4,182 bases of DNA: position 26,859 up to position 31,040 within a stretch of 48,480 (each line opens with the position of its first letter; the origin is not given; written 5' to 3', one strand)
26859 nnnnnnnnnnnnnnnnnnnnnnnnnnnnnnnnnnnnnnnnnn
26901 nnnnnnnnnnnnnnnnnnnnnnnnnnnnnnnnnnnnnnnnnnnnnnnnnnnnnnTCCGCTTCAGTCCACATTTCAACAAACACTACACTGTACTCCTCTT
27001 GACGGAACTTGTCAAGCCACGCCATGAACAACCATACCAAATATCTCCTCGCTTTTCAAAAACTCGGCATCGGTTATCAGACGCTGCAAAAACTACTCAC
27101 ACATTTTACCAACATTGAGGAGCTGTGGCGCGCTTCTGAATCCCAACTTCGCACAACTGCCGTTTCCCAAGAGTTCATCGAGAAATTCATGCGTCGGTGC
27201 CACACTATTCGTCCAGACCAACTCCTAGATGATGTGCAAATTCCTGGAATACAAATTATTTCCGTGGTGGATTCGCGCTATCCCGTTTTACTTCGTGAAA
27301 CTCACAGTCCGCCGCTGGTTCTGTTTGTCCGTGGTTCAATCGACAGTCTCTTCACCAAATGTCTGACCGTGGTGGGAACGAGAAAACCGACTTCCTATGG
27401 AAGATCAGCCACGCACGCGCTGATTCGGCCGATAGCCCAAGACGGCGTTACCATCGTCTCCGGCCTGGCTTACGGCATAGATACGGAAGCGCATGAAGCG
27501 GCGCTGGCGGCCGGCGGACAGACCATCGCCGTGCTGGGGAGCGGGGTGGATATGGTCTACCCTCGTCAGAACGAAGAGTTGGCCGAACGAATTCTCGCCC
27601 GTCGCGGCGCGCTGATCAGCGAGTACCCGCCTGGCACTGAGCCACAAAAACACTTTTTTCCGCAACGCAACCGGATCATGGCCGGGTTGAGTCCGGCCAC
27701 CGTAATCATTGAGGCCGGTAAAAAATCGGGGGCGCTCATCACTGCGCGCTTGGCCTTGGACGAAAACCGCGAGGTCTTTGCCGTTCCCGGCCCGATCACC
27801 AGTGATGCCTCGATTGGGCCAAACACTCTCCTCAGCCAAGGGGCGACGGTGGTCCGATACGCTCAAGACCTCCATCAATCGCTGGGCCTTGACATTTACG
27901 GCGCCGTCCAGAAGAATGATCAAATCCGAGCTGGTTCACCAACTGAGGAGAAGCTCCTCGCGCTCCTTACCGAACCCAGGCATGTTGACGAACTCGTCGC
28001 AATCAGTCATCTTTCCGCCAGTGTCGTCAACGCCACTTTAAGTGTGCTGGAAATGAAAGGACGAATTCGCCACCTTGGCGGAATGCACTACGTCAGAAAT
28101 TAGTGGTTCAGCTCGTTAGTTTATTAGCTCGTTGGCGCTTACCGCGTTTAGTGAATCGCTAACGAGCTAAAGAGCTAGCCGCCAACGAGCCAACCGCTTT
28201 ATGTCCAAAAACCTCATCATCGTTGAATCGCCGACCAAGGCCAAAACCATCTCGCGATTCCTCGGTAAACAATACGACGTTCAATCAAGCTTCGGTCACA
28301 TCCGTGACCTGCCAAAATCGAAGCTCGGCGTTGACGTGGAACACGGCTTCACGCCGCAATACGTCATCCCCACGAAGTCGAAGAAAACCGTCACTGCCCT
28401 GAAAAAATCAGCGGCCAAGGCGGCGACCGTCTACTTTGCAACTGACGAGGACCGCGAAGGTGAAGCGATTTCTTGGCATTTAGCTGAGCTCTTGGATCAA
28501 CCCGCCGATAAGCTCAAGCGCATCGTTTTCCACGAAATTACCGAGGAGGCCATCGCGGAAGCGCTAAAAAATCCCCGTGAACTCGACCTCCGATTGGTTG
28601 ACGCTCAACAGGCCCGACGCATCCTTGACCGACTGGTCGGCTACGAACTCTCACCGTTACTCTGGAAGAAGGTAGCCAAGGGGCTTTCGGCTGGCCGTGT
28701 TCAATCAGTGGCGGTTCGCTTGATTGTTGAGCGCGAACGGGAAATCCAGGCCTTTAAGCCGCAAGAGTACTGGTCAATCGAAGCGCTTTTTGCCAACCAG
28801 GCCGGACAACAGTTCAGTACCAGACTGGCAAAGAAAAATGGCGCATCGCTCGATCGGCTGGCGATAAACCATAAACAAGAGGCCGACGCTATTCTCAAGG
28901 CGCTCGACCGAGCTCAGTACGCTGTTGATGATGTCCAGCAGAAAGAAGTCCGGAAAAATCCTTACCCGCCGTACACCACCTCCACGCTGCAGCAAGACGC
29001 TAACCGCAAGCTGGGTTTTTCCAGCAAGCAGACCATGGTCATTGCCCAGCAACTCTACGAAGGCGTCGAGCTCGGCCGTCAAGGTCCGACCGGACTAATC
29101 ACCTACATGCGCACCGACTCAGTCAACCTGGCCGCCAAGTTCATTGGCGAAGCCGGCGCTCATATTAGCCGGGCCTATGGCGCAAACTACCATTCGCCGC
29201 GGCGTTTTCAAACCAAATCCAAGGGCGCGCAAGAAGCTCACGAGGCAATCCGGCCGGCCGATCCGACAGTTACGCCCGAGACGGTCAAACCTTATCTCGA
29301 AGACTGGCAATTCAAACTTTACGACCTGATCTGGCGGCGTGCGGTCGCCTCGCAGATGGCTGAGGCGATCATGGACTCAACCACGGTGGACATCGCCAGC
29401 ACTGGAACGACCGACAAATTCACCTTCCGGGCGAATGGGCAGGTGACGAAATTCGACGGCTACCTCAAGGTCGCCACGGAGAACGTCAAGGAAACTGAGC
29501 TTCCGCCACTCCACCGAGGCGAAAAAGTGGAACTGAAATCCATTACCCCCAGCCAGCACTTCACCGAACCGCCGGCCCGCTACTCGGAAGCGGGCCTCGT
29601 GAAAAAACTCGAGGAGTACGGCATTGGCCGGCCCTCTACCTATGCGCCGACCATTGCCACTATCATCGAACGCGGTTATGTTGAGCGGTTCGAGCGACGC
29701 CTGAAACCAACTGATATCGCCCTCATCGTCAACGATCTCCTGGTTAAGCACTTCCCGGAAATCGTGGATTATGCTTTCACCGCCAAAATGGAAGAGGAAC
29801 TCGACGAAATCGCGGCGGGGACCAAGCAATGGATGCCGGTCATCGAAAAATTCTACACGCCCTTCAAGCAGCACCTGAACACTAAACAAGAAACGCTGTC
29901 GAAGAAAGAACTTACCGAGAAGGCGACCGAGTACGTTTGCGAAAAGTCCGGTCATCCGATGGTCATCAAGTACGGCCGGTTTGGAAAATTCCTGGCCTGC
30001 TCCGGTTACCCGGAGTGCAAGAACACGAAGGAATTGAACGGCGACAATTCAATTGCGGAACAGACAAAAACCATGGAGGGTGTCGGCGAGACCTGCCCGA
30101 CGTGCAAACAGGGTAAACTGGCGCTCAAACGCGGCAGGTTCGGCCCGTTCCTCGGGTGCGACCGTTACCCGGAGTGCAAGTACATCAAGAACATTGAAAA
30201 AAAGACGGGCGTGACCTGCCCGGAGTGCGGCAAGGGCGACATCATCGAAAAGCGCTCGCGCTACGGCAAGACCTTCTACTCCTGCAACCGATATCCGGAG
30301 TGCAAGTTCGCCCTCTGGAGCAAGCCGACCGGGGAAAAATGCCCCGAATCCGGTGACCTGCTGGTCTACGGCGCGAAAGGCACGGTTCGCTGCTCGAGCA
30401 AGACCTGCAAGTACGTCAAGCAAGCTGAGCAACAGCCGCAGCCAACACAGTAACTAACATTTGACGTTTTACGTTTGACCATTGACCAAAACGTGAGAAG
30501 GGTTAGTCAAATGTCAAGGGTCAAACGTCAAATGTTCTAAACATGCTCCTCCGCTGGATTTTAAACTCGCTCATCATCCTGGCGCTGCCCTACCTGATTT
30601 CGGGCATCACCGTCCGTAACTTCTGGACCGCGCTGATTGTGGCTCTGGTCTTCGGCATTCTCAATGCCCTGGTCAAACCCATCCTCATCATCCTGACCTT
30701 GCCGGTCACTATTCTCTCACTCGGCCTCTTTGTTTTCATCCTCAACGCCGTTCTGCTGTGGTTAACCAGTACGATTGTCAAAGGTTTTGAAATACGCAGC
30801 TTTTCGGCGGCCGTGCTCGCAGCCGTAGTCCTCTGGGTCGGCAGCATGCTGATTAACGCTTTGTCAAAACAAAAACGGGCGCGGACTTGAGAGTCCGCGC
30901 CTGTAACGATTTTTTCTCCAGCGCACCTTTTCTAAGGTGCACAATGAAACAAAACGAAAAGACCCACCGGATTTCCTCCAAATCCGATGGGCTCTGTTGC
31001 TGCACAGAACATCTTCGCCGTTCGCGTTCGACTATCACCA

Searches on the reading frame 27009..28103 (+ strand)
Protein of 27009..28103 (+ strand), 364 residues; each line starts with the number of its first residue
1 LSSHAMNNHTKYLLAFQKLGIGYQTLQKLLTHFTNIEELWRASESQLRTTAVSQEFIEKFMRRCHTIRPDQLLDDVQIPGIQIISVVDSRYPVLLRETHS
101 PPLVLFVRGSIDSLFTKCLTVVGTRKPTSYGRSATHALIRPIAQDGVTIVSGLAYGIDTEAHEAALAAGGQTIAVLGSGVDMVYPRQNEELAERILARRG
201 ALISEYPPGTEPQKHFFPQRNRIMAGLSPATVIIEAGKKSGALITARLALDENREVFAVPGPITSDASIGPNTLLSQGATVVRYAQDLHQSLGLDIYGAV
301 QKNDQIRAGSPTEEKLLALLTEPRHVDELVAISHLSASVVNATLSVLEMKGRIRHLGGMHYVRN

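Call 57: search_protein_families(library=pfam, proteins=[window:27009-28103:+], max_evalue=0.00001)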
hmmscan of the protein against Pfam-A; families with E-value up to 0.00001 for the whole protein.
window:27009-28103:+ (364 aa): 2 families
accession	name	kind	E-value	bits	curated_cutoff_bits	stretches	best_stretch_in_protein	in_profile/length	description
PF02481.21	DNA_processg_A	-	6.4e-80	267.7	29.6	1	79-282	5-210/212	DNA recombination-mediator protein A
PF17782.7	DprA_WH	-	2.8e-12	46.9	22.9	1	307-358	8-60/61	DprA winged helix domain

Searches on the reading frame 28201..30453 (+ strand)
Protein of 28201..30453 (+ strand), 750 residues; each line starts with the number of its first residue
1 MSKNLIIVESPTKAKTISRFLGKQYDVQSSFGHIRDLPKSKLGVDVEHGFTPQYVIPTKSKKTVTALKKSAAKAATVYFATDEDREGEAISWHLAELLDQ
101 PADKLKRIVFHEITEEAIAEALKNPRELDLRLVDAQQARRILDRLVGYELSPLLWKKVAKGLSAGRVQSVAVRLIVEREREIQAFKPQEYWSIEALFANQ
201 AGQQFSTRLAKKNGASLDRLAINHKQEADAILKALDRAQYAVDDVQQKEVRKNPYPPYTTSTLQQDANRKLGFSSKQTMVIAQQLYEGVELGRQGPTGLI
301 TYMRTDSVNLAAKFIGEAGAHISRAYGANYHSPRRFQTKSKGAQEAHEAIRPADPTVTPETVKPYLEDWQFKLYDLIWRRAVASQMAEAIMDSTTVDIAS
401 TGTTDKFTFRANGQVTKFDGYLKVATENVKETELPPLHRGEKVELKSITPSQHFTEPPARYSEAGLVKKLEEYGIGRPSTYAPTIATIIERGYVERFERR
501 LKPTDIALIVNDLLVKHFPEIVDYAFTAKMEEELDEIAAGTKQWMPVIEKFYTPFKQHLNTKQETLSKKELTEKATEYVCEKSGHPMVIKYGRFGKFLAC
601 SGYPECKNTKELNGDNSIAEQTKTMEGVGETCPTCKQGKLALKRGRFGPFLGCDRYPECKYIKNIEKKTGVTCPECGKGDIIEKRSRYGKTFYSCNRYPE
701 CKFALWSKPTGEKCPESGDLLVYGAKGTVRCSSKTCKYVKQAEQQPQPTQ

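Call 57: search_protein_families(library=pfam, proteins=[window:28201-30453:+], max_evalue=0.00001)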
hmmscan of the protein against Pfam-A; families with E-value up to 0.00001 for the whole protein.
window:28201-30453:+ (750 aa): 3 families
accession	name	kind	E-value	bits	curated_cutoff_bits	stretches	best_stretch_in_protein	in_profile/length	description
PF01131.25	Topoisom_bac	-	4.6e-127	424.9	35.1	1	129-548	3-410/411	DNA topoisomerase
PF01396.24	Zn_ribbon_Top1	-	1.2e-40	137.4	32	3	671-709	2-38/39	Topoisomerase DNA binding C4 zinc finger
PF01751.28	Toprim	-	1.2e-20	73.9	23.1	1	5-113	2-96/96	Toprim domain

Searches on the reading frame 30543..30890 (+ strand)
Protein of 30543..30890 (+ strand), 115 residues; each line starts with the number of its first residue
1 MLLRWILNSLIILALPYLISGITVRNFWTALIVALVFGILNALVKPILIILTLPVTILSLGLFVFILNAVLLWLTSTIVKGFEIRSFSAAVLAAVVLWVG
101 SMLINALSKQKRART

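Call 57: search_protein_families(library=pfam, proteins=[window:30543-30890:+], max_evalue=0.00001)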
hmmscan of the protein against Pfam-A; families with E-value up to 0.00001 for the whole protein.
window:30543-30890:+ (115 aa): 1 family
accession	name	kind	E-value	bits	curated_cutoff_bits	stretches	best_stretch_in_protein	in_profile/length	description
PF04020.18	Phage_holin_4_2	-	5.4e-31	107.8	28.8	1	1-102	3-104/105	Mycobacterial 4 TMS phage holin, superfamily IV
